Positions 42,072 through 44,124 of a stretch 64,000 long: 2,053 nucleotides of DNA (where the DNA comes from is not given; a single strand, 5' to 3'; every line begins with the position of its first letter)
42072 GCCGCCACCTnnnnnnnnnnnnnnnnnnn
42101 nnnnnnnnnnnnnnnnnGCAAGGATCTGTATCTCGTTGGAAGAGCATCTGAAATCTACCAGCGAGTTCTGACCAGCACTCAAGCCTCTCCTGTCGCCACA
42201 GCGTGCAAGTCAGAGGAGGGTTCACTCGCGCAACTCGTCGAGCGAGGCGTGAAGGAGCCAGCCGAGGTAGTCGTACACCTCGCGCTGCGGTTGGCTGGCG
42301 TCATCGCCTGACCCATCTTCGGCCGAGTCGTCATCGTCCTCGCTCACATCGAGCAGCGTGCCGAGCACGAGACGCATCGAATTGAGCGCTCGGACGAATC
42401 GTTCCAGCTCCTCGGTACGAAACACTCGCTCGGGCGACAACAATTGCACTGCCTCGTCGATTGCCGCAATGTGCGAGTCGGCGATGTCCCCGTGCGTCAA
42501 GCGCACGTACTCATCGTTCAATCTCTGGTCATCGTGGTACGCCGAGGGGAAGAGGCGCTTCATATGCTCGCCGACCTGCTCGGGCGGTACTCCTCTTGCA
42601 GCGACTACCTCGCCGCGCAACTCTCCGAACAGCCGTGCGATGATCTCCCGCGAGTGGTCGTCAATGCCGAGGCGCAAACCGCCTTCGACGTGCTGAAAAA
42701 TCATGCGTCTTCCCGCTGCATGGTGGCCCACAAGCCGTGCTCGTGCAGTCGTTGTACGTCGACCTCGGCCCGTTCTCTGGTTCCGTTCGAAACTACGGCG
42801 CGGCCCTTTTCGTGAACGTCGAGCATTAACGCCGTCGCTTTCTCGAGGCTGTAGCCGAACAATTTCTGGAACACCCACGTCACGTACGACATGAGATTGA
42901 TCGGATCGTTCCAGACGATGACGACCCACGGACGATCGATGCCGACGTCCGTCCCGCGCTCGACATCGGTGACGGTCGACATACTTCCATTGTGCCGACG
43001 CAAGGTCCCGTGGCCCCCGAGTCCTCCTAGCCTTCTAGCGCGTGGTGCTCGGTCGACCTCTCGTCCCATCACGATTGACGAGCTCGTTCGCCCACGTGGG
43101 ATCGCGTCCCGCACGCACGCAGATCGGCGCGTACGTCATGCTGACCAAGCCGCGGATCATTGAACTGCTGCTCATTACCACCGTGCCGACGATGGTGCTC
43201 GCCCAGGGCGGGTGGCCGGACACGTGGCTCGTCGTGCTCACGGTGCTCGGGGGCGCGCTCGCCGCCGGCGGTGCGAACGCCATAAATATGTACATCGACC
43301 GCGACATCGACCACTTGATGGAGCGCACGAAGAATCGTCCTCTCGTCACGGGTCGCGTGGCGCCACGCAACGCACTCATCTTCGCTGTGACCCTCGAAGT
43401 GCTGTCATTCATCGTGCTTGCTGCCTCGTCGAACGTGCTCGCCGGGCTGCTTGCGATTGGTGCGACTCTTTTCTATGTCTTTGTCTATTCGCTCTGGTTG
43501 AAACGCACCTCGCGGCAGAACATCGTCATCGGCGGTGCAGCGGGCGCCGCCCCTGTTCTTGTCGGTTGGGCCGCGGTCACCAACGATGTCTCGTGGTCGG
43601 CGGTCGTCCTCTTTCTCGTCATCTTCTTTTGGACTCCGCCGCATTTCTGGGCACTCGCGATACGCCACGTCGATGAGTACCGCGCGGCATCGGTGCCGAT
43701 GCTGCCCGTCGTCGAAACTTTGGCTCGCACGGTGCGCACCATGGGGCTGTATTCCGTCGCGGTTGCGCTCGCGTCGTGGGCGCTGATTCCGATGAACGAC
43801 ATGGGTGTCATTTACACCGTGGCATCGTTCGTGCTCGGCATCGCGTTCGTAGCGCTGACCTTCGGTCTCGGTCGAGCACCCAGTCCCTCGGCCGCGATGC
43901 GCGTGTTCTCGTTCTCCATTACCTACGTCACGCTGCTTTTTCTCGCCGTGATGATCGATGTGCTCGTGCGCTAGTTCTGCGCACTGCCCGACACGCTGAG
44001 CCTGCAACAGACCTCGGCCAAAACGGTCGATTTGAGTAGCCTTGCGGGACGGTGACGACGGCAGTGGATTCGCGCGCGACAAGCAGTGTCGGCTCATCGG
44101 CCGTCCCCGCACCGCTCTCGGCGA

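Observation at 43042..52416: Ligand-less shadow copy of a heme-copper oxidase (I-like, III-like, cupredoxin-like tail) wedged between ctaB and a complete caa3 operon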

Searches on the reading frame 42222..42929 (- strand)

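Call 68: search_protein_families(library=pfam, max_evalue=0.00001, proteins=[window:42222-42929:-])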
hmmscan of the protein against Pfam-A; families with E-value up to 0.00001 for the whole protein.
window:42222-42929:- (235 aa): 1 family
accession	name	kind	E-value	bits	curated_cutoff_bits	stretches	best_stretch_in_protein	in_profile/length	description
PF09438.16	DUF2017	-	3.8e-26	92.8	25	1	78-230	4-176/179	Domain of unknown function (DUF2017)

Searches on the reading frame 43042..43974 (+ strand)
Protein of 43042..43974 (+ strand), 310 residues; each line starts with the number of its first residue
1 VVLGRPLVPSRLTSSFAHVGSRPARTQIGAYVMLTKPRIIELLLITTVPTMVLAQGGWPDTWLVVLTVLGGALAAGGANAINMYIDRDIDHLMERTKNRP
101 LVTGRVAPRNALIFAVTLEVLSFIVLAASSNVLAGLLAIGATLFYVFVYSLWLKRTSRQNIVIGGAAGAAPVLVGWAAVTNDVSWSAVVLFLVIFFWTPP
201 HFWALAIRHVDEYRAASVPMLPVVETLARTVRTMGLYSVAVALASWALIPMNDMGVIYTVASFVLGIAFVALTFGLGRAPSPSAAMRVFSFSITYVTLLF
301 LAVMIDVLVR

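Call 3: search_protein_families(library=pfam, max_evalue=1, proteins=[window:43042-43974:+])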
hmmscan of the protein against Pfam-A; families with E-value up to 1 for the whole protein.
window:43042-43974:+ (310 aa): 1 family
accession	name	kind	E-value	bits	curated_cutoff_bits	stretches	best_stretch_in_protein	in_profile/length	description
PF01040.23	UbiA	-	4.8e-65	219.8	34.2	1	43-291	1-245/250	UbiA prenyltransferase family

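Call 4: search_protein_families(library=ncbifam, max_evalue=1, proteins=[window:43042-43974:+])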
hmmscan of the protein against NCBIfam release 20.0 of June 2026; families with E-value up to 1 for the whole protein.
window:43042-43974:+ (310 aa): 23 families
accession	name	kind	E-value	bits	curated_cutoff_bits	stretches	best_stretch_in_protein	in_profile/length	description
NF003349.0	PRK04375.1-2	equivalog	1.4e-116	389.1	246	1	18-309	15-312/318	heme o synthase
TIGR01473.1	cyoE_ctaB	equivalog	1.4e-95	320.3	210.3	1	30-306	2-280/281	heme o synthase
NF003348.0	PRK04375.1-1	equivalog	2.7e-66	224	285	1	29-309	4-285/292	heme o synthase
TIGR01474.1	ubiA_proteo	equivalog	5.9e-23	81.8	275.45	1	35-307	11-281/282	4-hydroxybenzoate octaprenyltransferase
NF041585.1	MqnP_Cj_Hp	exception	2.6e-18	66.5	375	1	49-270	27-244/281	menaquinone biosynthesis prenyltransferase MqnP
TIGR01475.1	ubiA_other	subfamily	1e-17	64.5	180.8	1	48-307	22-280/282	UbiA-like polyprenyltransferase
NF009524.0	PRK12886.1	equivalog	1.4e-17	63.9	387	1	50-309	30-286/291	prenyltransferase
NF009515.0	PRK12874.1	equivalog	2.8e-17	63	392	1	48-305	33-286/291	4-hydroxybenzoate polyprenyltransferase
NF009523.0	PRK12884.1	equivalog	8.9e-17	61.2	269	1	27-306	3-276/279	prenyltransferase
NF009526.0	PRK12888.1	equivalog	8.2e-15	55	364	1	61-310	54-297/301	4-hydroxybenzoate octaprenyltransferase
NF041586.1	MqnP_DT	exception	6.8e-14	52.2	430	1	50-267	22-236/277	menaquinone biosynthesis prenyltransferase MqnP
NF041584.1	MqnP_SCO4491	exception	1.4e-13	51.2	420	1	63-309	42-284/285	menaquinone biosynthesis prenyltransferase MqnP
NF009514.0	PRK12873.1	equivalog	3e-13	49.8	246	1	36-305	21-293/297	4-hydroxybenzoate polyprenyltransferase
NF009521.0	PRK12882.1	equivalog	2.6e-12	46.5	296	1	27-302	4-275/280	geranylgeranylglycerol-phosphate geranylgeranyltransferase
NF009522.0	PRK12883.1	equivalog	1.1e-10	41.5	353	1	29-296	4-263/279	geranylgeranylglycerol-phosphate geranylgeranyltransferase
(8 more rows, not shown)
